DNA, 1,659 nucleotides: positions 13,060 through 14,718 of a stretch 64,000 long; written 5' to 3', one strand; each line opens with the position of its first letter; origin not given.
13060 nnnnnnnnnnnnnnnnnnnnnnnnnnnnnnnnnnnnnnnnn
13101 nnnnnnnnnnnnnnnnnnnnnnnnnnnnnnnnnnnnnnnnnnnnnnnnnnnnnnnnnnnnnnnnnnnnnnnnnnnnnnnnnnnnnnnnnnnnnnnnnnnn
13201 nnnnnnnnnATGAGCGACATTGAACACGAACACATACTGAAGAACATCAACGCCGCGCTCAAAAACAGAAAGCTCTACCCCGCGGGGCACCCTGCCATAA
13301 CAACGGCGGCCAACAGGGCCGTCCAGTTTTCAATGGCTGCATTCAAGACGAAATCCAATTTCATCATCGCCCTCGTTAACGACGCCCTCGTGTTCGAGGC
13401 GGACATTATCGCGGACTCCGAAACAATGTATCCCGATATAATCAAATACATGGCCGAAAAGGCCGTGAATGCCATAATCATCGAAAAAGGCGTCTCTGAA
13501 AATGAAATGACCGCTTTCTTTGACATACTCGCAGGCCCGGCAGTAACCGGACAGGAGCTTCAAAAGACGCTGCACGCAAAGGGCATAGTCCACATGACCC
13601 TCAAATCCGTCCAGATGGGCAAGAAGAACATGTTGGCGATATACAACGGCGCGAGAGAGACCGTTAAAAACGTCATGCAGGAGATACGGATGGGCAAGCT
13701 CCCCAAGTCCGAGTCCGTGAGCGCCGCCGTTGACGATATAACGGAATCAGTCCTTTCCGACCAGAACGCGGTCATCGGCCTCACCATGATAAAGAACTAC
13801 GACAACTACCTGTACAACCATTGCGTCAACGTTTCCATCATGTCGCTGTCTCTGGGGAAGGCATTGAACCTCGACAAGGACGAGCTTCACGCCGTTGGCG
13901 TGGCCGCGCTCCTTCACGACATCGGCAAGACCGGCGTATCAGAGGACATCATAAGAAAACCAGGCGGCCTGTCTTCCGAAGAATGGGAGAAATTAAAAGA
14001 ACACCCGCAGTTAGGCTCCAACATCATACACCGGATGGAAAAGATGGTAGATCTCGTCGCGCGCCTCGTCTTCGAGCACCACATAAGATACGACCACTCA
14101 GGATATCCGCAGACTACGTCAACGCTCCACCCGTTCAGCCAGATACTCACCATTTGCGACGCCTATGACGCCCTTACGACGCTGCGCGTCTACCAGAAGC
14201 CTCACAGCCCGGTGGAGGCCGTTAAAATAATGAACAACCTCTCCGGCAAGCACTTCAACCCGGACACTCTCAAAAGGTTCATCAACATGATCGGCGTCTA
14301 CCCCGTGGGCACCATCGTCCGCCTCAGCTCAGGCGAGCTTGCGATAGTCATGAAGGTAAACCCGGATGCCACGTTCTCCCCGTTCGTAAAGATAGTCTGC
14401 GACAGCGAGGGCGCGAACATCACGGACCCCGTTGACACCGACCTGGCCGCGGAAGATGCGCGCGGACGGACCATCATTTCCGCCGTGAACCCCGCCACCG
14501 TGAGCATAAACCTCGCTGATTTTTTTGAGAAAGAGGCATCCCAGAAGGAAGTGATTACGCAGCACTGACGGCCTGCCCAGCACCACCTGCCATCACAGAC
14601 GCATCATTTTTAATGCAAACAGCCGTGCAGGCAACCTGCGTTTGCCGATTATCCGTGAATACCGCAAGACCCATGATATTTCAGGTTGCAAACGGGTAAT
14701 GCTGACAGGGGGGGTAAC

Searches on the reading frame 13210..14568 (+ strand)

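Call 46: search_protein_families(library=pfam, proteins=[window:13210-14568:+], max_evalue=0.00001)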
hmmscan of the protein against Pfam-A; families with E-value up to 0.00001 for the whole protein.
window:13210-14568:+ (452 aa): 2 families
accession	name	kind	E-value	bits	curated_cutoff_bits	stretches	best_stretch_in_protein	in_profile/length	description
PF13487.12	HD_5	-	9e-24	84.6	27.2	1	193-351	6-168/170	HD domain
PF01966.28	HD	-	1.5e-15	57.9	22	1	202-321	2-115/116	HD domain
